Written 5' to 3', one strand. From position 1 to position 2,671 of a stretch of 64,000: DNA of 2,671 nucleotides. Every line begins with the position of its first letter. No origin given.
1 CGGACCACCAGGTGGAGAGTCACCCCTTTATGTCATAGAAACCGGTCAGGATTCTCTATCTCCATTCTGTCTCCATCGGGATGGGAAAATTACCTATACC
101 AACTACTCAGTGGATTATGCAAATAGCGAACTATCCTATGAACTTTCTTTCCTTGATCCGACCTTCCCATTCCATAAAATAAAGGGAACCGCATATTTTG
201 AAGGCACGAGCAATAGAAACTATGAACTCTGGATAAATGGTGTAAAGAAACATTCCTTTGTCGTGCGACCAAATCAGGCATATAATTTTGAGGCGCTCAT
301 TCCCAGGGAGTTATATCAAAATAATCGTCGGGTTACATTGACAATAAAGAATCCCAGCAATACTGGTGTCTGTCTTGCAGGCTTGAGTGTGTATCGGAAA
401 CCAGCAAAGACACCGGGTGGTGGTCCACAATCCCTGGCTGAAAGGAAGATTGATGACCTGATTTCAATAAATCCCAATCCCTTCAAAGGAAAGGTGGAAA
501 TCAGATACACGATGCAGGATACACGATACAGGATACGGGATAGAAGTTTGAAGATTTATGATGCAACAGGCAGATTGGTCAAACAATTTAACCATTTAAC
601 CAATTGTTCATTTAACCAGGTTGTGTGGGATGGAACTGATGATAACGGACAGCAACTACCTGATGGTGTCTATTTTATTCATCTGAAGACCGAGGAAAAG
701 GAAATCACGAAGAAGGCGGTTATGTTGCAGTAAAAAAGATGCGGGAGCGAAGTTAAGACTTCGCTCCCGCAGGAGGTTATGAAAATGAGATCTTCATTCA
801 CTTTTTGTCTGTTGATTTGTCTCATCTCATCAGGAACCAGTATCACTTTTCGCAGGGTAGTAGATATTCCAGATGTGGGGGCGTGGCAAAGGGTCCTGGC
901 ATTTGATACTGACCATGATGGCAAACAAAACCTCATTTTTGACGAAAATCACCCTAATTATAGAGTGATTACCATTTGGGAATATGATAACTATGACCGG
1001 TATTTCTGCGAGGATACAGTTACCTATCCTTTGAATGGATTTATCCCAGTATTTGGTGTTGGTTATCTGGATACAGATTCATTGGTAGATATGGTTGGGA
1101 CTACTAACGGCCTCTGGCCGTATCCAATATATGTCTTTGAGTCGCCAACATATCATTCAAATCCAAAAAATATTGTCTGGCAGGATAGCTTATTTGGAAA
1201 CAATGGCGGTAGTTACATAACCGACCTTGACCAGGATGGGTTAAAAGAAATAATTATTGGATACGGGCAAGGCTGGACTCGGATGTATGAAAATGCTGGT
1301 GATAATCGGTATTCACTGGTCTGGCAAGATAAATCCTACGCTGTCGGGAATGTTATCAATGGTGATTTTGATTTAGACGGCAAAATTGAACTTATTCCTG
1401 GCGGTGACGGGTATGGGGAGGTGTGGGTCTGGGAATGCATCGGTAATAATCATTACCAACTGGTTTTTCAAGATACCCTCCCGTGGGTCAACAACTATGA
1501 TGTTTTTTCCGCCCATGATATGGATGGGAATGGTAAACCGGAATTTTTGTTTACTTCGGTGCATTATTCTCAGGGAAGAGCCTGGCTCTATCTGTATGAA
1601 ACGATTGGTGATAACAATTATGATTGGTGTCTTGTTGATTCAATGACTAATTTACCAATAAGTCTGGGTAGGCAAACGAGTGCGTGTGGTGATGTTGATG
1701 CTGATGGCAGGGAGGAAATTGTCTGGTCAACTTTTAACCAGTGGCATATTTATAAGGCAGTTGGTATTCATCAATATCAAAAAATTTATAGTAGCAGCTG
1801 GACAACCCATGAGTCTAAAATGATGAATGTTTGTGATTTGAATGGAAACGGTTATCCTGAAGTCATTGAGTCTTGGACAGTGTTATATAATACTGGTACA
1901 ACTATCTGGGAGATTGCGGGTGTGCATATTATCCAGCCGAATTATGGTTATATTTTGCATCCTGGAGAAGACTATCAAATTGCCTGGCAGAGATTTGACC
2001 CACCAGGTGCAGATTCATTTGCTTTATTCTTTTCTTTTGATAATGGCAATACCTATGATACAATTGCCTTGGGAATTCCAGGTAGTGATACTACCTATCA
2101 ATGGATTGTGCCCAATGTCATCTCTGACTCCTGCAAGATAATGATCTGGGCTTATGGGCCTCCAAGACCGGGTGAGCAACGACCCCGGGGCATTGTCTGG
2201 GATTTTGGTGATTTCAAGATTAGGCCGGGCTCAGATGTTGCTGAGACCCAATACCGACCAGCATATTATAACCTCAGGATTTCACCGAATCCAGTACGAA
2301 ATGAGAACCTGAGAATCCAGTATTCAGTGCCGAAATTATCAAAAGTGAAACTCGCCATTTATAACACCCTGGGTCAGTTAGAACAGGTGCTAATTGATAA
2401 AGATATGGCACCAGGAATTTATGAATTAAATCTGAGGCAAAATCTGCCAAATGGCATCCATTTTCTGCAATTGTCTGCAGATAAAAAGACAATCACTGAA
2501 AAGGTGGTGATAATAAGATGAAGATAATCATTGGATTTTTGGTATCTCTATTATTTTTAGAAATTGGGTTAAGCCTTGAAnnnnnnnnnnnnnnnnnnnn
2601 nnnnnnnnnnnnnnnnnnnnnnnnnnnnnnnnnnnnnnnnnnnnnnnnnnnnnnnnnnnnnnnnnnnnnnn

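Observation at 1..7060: Tandem cassette of T9SS cargo genes: near-duplicate FG-GAP paralogs with gene-converted 3' halves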

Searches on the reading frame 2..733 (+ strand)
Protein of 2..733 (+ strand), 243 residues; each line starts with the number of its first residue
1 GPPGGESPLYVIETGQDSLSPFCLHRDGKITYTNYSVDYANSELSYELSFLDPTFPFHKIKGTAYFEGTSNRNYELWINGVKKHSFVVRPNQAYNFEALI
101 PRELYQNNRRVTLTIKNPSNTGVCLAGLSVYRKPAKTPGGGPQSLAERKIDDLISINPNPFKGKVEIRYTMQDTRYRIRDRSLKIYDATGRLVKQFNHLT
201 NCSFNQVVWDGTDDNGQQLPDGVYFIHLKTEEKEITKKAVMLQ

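Call 4: search_protein_families(library=pfam, proteins=[window:2-733:+], max_evalue=0.01)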
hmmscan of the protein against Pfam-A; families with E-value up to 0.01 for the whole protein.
window:2-733:+ (243 aa): 3 families
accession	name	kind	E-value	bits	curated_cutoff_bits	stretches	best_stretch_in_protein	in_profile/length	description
PF18962.6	Por_Secre_tail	-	1.3e-09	38.7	27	1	156-240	1-74/75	Secretion system C-terminal sorting domain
PF13860.13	FlgD_ig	-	6.1e-09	36.2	27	1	182-231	26-76/79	FlgD Ig-like domain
PF13585.12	CHU_C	-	8.9e-08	32.6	27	1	151-238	4-81/86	CHU_C Type IX secretion signal domain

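Call 5: search_protein_families(library=ncbifam, proteins=[window:2-733:+], max_evalue=0.01)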
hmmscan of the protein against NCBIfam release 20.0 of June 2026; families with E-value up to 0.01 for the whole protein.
window:2-733:+ (243 aa): 11 families
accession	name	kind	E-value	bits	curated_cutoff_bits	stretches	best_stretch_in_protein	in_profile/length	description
NF033707.1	T9SS_sortase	equivalog_domain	4e-09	34.7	420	1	155-238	1000-1085/1095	type IX secretion system sortase PorU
TIGR04183.1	Por_Secre_tail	domain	8.9e-08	32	23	1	157-239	2-69/72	T9SS type A sorting domain-containing protein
NF005176.1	PRK06655.1-1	equivalog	8.2e-07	29.1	230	1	171-238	90-157/197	flagellar hook assembly protein FlgD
NF052228.1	T9SS_PorZ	equivalog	4.6e-06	25.4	260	1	158-236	677-748/757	type IX secretion system anionic LPS delivery protein PorZ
NF038113.1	T9SSA_dep_M36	equivalog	6.6e-06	24.5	885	1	152-241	791-868/869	T9SS-dependent M36 family metallopeptidase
NF009452.0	PRK12812.1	equivalog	1.9e-05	24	258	1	182-234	155-210/289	flagellar basal body rod modification protein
NF009453.0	PRK12813.1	equivalog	4e-05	23.2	264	1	182-233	127-176/223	flagellar basal body rod modification protein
NF053608.1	Lsa66_OmpA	equivalog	6.4e-05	21.6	700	1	186-233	184-231/581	fibronectin-binding adhesin Lsa66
NF009276.0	PRK12633.1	equivalog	0.00022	21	383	1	182-234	132-185/234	flagellar basal body rod modification protein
TIGR04131.1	Bac_Flav_CTERM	domain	0.00056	20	35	1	178-241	26-82/85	T9SS type B sorting domain-containing protein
NF009277.0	PRK12634.1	equivalog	0.0029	17.7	333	1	183-228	126-172/221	flagellar basal body rod modification protein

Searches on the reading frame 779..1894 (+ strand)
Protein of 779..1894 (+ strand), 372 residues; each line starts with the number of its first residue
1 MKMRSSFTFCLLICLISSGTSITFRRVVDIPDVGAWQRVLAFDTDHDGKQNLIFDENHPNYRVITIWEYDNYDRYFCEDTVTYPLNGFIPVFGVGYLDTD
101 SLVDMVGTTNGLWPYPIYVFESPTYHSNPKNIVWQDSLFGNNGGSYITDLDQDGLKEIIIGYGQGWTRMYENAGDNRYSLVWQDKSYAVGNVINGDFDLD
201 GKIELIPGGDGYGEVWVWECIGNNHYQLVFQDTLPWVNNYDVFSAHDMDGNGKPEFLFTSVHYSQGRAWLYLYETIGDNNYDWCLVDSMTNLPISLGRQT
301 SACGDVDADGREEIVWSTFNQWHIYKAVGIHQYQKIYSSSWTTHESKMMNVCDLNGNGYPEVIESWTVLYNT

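Call 60: find_homologous_proteins(query=window:779-1894:+, max_evalue=1e-30)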
Query window:779-1894:+ (372 aa): 101 proteins with E <= 1e-30 among 914 candidates.
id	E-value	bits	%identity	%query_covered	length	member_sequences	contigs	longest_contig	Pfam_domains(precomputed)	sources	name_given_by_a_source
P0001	8.1e-153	528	66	98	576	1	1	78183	PF01839.30,PF13517.13,PF18962.8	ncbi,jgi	-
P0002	1.5e-140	487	62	98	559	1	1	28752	PF13517.13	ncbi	ncbi:MAG: hypothetical protein ABIL44_06885, partial [candidate division WOR-3 bacterium]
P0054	4.3e-136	473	61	93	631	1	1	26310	PF01839.30,PF13517.13,PF18962.8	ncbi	-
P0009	3.4e-135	470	58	98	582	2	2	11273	PF01839.30,PF13517.13,PF18962.8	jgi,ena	-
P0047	3.6e-135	469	60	98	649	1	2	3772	PF13517.13,PF18962.8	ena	-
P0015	3.1e-133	463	59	98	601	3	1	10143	PF13517.13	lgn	-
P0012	2.0e-132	460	62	93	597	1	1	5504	PF01839.30,PF13517.13,PF10342.16,PF18962.8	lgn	-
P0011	2.1e-132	460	59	96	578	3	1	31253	PF01839.30,PF13517.13,PF10342.16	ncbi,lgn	-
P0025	8.0e-132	458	58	98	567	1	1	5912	PF01839.30,PF13517.13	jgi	-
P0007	3.0e-131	457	61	89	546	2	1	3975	PF01839.30,PF13517.13,PF10342.16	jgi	-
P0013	5.6e-131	456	56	98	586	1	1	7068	PF01839.30,PF13517.13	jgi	-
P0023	6.2e-130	452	56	98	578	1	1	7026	PF13517.13,PF10342.16,PF18962.8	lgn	-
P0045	1.0e-129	452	59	95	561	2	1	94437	PF01839.30,PF13517.13,PF18962.8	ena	-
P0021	9.0e-129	448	56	98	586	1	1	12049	PF13517.13,PF10342.16,PF18962.8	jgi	-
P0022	1.8e-128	447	58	98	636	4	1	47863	PF01839.30,PF13517.13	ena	-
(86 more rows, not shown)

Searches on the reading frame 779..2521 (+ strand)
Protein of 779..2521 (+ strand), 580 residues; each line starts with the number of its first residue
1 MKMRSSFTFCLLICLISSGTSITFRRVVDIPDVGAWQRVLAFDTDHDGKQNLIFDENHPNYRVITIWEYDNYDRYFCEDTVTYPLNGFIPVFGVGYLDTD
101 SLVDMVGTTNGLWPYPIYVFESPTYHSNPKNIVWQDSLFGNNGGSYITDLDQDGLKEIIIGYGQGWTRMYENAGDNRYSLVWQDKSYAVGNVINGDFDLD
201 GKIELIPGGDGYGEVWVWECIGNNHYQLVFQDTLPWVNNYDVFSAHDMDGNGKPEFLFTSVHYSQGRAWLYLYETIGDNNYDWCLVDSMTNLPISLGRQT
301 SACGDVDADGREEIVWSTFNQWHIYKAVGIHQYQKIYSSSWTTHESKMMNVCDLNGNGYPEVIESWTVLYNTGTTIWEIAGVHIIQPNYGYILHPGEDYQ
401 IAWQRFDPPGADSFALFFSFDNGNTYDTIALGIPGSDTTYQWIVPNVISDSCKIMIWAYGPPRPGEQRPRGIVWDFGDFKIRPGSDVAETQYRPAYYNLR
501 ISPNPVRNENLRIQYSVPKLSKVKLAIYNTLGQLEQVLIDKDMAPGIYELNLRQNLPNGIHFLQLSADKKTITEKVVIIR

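Call 4: search_protein_families(library=pfam, proteins=[window:779-2521:+], max_evalue=0.01)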
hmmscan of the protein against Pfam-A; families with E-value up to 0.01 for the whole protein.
window:779-2521:+ (580 aa): 3 families
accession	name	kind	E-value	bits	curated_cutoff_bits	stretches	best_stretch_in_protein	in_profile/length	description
PF13517.12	FG-GAP_3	-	8.1e-18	65.2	26.9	4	149-206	1-60/61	FG-GAP-like repeat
PF01839.29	FG-GAP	-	9.8e-10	38.5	22.1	0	297-317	2-21/37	FG-GAP repeat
PF18962.6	Por_Secre_tail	-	2.2e-07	31.5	27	1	501-578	1-75/75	Secretion system C-terminal sorting domain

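Call 5: search_protein_families(library=ncbifam, proteins=[window:779-2521:+], max_evalue=0.01)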
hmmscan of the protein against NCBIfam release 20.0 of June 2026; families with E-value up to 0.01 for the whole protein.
window:779-2521:+ (580 aa): 2 families
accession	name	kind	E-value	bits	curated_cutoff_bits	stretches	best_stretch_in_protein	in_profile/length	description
TIGR04183.1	Por_Secre_tail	domain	3.3e-09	36.6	23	1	501-578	1-71/72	T9SS type A sorting domain-containing protein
NF046077.1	LPS_M949_RS01915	subfamily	0.0027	17.7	60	0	146-164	72-90/154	M949_RS01915 family surface polysaccharide biosynthesis protein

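Call 7: find_encoding_contigs(protein=window:779-2521:+, flank=10000, max_places=6)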
Protein window:779-2521:+ (580 aa): no gene with exactly this product is on record in the collection.

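Call 11: find_related_loci(query=window:779-2521:+, collection=genome_contigs, flank=10000)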
Query window:779-2521:+ (580 aa) in genome_contigs; peptide patterns used: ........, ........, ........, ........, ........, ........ (x = any residue, [..] = any of these).
32 stretches matched a pattern; 18 encode a relative of the query (tblastn E <= 1e-3); 18 distinct loci.
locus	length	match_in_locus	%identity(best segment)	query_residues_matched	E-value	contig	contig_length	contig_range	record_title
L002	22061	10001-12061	59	3-580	0e+0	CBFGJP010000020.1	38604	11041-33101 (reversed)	MAG: candidate division WOR-3 bacterium isolate QZM1.Bin.155.optimized.1 genome assembly, contig: NODE_20_length_38604_c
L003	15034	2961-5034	59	1-580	0e+0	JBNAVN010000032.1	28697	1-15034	MAG: bacterium isolate Kamch4342-D-MF-039 bin23.fa-32, whole genome shotgun sequence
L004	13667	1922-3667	55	1-580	0e+0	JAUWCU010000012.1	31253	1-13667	MAG: Candidatus Stahlbacteria bacterium isolate CSMAG_2146 CSMAG_2146_k141_556596_length_31253_cov_15.0404, whole genome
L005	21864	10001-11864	58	21-579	0e+0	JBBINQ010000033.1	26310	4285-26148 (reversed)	MAG: candidate division WOR-3 bacterium isolate SLS170214_bin_26 NODE_2102_length_26310_cov_16.906265, whole genome shot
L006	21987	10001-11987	44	11-580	1e-148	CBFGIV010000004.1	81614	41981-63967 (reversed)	MAG: candidate division WOR-3 bacterium isolate JZ-2_202302_bins_123.1 genome assembly, contig: NODE_4_length_81614_cov_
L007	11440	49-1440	60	121-580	0e+0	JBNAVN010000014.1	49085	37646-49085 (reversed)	MAG: bacterium isolate Kamch4342-D-MF-039 bin23.fa-14, whole genome shotgun sequence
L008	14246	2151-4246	43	20-580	2e-132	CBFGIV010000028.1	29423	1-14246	MAG: candidate division WOR-3 bacterium isolate JZ-2_202302_bins_123.1 genome assembly, contig: NODE_28_length_29423_cov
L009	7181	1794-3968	41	29-579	6e-122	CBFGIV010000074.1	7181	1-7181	MAG: candidate division WOR-3 bacterium isolate JZ-2_202302_bins_123.1 genome assembly, contig: NODE_74_length_7181_cov_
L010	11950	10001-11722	39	3-580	9e-118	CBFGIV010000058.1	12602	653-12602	MAG: candidate division WOR-3 bacterium isolate JZ-2_202302_bins_123.1 genome assembly, contig: NODE_58_length_12602_cov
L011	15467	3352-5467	39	11-580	9e-109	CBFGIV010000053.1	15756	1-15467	MAG: candidate division WOR-3 bacterium isolate JZ-2_202302_bins_123.1 genome assembly, contig: NODE_53_length_15756_cov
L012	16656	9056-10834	37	11-579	3e-105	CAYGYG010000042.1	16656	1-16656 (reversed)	MAG TPA_asm: uncultured bacterium isolate ERP119294_co1_15 genome assembly, contig: NODE_4404_length_16656_cov_24.216493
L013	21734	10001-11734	34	1-568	3e-97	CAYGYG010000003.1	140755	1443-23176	MAG TPA_asm: uncultured bacterium isolate ERP119294_co1_15 genome assembly, contig: NODE_117_length_140755_cov_28.893596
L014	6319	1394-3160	35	12-580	8e-95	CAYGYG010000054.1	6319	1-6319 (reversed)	MAG TPA_asm: uncultured bacterium isolate ERP119294_co1_15 genome assembly, contig: NODE_18677_length_6319_cov_25.104566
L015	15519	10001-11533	38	72-580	2e-89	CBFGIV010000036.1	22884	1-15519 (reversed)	MAG: candidate division WOR-3 bacterium isolate JZ-2_202302_bins_123.1 genome assembly, contig: NODE_36_length_22884_cov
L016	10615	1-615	55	377-579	4e-66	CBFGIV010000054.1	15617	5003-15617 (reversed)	MAG: candidate division WOR-3 bacterium isolate JZ-2_202302_bins_123.1 genome assembly, contig: NODE_54_length_15617_cov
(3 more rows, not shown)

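Call 32: search_solved_structures(query=window:779-2521:+, max_evalue=1)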
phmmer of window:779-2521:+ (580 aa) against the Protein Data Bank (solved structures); distinct sequences matched with E-value up to 1: 3.
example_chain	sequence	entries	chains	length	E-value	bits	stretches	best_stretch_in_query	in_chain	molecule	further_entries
4yjw_A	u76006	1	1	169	0.17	13.7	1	132-192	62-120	DUF3829 family protein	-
9etn_A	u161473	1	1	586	0.44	12.3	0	140-168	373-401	Cartilage acidic protein 1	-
9spj_ZM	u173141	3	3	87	0.79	11.5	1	52-115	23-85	40S ribosomal protein S21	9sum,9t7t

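Call 51: predict_structure(alignment_id=A2)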
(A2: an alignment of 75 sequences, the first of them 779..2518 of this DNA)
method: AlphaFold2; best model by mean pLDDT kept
length: 580 residues; sequences in the alignment: 75
mean_pLDDT: 89.3   pTM: 0.79
mean pLDDT of the five models: 89.3, 88.5, 88.1, 87.8, 87.3
residues with pLDDT >= 90: 393; 70-90: 147; 50-70: 32; < 50: 8
segments of 3 or more residues with pLDDT < 50: 485-491
pLDDT, mean of each block of 10 residues (from residue 1): 74 70 92 85 95 86 90 90 79 92 89 76 97 82 79 93 83 94 85 95 90 90 94 93 96 97 94 97 97 87 95 95 96 95 93 94 94 95 88 92 91 96 93 95 94 95 88 94 59 71 78 88 95 94 87 84 93 89
secondary structure, 60 per line:
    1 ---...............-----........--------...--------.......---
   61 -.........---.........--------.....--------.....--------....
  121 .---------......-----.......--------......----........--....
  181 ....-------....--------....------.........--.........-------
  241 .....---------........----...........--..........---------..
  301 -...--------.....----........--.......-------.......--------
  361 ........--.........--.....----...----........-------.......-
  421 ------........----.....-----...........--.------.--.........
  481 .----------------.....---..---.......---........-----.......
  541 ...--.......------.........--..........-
elements in order: H4-18 E24-31 E40-42 E51-57 E62-70 E74-82 E91-95 E104-108 E117-121 E131-136 E142-148 E157-162 E167-174 E177-184 E192-195 E204-207 E214-222 E225-233 E241-245 E255-262 E267-277 E280-289 E302-304 E313-317 E322-329 E332-338 E346-352 E361-368 E371-379 E382-386 E391-393 E398-405 E413-419 E427-434 E439-443 E449-459 E472-481 E498-502 E511-517 E521-528 E534-543 E546-552 E559-567 E570-579

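Call 54: fold_search(model_id=the predicted structure, library=pdb)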
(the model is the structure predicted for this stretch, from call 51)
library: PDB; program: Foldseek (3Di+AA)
matches with E <= 10: 1771; with E <= 0.001: 234
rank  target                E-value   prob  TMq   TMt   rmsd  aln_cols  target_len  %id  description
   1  4mmx_A                5.3e-12  1.00  0.39  0.26  20.0       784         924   11  Integrin AlphaVBeta3 ectodomain bound to the tenth domain of Fibronectin (released 2014-03-26)
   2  3k71_C                1.3e-11  1.00  0.42  0.29  18.9       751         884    9  Structure of integrin alphaX beta2 ectodomain (released 2010-01-12)
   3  3k6s_E                1.4e-11  1.00  0.42  0.29  18.4       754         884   10  Structure of integrin alphaXbeta2 ectodomain (released 2010-01-12)
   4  3k6s_C                1.9e-11  1.00  0.42  0.29  17.8       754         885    9  Structure of integrin alphaXbeta2 ectodomain (released 2010-01-12)
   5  8gcd_A                2.3e-11  1.00  0.42  0.28  19.6       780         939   13  Full length Integrin AlphaIIbBeta3 in inactive state (released 2024-03-06)
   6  3k71_E                2.3e-11  1.00  0.42  0.30  18.2       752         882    9  Structure of integrin alphaX beta2 ectodomain (released 2010-01-12)
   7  3k71_A                3.9e-11  1.00  0.42  0.29  18.8       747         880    9  Structure of integrin alphaX beta2 ectodomain (released 2010-01-12)
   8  5es4_C                4.1e-11  1.00  0.41  0.29  17.9       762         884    9  RE-REFINEMENT OF INTEGRIN ALPHAXBETA2 ECTODOMAIN IN THE CLOSED/BENT CONFORMATION (released 2016-03-02)
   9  7usl_A                4.3e-11  1.00  0.43  0.31  19.4       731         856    9  Integrin alphaM/beta2 ectodomain in complex with adenylate cyclase toxin RTX751 and M1F5 Fab (released 2022-08-17)
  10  7usm_A                2.5e-10  1.00  0.33  0.24  22.0       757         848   10  Integrin alphaM/beta2 ectodomain (released 2022-08-17)
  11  6voa_B                4.1e-10  1.00  0.42  0.39  22.0       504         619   10  Cryo-EM structure of the BBSome-ARL6 complex (released 2020-06-24)
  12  4nen_A                6.2e-10  1.00  0.28  0.17  22.5       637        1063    8  An internal ligand-bound, metastable state of a leukocyte integrin, aXb2 (released 2014-01-15)
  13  3k6s_A                6.5e-10  1.00  0.27  0.16  21.6       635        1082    8  Structure of integrin alphaXbeta2 ectodomain (released 2010-01-12)
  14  5es4_G                7.4e-10  1.00  0.42  0.30  18.4       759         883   10  RE-REFINEMENT OF INTEGRIN ALPHAXBETA2 ECTODOMAIN IN THE CLOSED/BENT CONFORMATION (released 2016-03-02)
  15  6vbu_2                1.0e-09  1.00  0.34  0.31  17.6       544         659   11  Structure of the bovine BBSome complex (released 2020-01-29)
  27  9axl_A                6.3e-08  1.00  0.41  0.41  15.3       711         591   12  Structure of the semi-extended AlphaIIbBeta3 in complex with R21D10 Fab (released 2024-11-13)
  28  9dqd_B                1.0e-07  1.00  0.30  0.23  20.5       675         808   10  cryo-EM structure of human Cereblon/DDB1 in complex with a non-traditional CRBN binder (released 2024-12-25)
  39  8tnr_A                8.2e-07  1.00  0.29  0.23  20.0       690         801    9  Cryo-EM structure of DDB1dB:CRBN:PT-179:SD40, conformation 2 (released 2024-03-13)
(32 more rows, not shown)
